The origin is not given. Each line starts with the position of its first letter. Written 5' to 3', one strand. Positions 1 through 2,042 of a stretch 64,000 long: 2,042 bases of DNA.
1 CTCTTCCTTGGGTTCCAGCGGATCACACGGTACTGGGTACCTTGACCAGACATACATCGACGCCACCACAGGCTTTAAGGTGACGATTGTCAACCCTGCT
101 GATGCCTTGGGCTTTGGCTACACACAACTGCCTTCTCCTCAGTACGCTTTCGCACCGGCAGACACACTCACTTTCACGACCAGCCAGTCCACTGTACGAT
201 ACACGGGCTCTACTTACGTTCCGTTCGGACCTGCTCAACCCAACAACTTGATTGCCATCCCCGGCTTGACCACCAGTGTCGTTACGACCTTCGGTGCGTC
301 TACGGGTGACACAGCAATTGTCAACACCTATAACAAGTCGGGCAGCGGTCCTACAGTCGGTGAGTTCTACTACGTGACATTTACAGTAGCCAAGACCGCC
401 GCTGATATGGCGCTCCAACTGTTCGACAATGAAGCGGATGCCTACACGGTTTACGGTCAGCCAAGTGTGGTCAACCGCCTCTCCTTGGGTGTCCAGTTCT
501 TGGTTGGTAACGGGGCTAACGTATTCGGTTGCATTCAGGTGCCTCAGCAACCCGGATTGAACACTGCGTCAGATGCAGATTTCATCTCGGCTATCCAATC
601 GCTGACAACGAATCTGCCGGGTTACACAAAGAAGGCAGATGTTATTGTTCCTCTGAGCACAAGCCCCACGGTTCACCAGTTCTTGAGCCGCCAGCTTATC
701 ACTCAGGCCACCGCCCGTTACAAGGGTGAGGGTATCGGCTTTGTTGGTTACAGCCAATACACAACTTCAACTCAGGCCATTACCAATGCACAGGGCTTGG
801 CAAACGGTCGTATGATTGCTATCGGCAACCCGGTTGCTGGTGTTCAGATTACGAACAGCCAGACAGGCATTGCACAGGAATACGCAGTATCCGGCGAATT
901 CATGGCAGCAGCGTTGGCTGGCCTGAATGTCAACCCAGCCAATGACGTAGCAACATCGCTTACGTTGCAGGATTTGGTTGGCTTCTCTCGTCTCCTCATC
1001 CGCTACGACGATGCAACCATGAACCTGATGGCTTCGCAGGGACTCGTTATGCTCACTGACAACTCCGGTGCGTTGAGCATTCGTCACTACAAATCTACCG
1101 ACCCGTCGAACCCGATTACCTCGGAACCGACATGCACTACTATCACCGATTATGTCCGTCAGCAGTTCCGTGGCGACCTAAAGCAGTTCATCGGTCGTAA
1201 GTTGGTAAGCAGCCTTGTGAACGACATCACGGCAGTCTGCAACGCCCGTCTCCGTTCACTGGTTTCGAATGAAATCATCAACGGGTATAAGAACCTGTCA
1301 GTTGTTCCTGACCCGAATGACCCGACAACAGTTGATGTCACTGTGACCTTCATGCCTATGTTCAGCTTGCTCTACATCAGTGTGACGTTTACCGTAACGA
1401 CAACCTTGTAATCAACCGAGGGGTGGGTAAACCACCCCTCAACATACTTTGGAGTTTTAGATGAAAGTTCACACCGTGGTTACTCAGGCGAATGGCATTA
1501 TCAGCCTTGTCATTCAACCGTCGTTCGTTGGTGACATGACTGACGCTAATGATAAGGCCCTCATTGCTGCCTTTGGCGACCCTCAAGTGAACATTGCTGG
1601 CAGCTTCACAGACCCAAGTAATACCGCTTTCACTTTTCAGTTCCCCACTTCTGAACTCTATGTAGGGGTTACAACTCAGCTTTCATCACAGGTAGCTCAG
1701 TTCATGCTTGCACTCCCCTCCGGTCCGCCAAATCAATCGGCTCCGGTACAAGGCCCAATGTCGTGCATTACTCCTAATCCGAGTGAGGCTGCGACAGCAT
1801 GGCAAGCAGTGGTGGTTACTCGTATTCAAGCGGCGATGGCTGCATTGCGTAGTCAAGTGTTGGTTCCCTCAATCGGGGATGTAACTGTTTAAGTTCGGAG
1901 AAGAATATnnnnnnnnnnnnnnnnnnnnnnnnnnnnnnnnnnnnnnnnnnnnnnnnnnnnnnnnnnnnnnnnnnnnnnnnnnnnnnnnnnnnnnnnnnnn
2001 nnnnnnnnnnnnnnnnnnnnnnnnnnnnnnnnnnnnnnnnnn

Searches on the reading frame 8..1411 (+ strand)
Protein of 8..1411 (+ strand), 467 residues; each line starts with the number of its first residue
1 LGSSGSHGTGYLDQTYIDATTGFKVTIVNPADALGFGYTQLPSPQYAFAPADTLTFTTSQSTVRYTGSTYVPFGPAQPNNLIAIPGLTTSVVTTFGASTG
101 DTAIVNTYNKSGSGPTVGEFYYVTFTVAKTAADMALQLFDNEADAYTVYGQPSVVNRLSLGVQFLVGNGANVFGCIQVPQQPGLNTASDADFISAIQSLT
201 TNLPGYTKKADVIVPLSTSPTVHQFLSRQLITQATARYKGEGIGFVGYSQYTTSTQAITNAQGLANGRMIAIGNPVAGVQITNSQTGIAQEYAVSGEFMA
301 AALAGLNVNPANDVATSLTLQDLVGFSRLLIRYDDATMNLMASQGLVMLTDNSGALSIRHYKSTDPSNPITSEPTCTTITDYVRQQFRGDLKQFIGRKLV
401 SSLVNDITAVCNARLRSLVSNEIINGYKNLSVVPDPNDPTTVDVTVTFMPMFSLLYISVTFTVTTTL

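Call 9: search_protein_families(library=phrogs, proteins=[window:8-1411:+], max_evalue=0.001)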
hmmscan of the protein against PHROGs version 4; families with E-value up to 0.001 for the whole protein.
window:8-1411:+ (467 aa): 2 families
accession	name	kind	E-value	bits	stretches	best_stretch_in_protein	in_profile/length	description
phrog_2839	-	tail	1.8e-26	93.8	1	147-465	252-566/581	tail sheath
phrog_23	-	tail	0.00023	21.1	0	323-466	316-465/496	tail sheath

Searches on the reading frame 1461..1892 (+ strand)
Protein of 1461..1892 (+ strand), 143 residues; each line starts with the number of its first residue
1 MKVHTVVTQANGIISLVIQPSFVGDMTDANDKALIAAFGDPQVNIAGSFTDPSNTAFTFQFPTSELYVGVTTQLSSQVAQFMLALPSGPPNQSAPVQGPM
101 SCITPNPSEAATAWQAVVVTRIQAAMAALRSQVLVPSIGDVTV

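Call 50: find_encoding_contigs(protein=window:1461-1892:+, flank=10000, max_places=2)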
Protein window:1461-1892:+ (143 aa): 21 contigs read that carry it; 2 places shown.
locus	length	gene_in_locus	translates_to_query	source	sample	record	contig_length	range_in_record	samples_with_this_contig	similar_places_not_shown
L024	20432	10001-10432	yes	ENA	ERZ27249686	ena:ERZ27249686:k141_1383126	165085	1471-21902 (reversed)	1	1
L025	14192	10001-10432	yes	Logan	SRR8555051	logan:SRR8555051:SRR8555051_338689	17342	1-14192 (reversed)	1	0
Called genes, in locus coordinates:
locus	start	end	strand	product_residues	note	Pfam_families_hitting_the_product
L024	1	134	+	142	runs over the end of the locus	-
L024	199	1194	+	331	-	-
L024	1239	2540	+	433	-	-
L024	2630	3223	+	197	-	-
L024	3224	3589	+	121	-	PF20137:BubE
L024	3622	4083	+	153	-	PF01541:GIY-YIG (weak)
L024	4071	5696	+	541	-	-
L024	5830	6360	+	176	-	PF09723:Zn_ribbon_8 (faint)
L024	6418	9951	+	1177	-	-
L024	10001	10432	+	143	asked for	-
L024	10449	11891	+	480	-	-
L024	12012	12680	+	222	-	-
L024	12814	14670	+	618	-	-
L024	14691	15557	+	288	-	-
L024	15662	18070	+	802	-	-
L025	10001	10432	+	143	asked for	-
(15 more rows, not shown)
